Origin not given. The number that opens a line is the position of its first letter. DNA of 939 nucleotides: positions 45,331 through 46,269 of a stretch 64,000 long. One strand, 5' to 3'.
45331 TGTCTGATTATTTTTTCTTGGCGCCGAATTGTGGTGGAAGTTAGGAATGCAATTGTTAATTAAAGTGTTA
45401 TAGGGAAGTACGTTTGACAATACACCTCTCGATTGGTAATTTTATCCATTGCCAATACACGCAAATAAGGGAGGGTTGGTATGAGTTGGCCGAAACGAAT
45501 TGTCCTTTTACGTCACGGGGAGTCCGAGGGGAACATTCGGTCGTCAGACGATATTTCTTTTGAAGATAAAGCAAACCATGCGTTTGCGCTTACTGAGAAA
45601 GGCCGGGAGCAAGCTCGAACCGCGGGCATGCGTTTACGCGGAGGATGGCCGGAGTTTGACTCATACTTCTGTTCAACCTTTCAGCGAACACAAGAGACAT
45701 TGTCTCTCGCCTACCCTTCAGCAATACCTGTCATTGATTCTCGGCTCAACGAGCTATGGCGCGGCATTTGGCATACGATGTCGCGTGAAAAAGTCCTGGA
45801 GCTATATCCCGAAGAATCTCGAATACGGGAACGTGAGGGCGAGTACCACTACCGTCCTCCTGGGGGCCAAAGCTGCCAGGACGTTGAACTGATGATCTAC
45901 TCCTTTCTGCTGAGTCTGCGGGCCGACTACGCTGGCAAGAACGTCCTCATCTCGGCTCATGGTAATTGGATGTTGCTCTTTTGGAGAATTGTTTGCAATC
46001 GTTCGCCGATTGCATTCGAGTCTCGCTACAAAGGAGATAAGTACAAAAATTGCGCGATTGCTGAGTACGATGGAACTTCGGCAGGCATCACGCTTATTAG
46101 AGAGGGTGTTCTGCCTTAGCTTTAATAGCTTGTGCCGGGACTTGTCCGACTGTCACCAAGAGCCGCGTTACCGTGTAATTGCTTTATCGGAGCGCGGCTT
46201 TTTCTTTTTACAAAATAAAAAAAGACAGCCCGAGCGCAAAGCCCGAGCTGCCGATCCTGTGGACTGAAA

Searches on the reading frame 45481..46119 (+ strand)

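Call 73: search_protein_families(library=pfam, proteins=[window:45481-46119:+], max_evalue=0.0001)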
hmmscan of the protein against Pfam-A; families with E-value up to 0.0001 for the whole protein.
window:45481-46119:+ (212 aa): 1 family
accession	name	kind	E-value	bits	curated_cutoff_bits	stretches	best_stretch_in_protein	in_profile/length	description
PF00300.27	His_Phos_1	-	4.3e-24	85.7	21.7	1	7-198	1-181/194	Histidine phosphatase superfamily (branch 1)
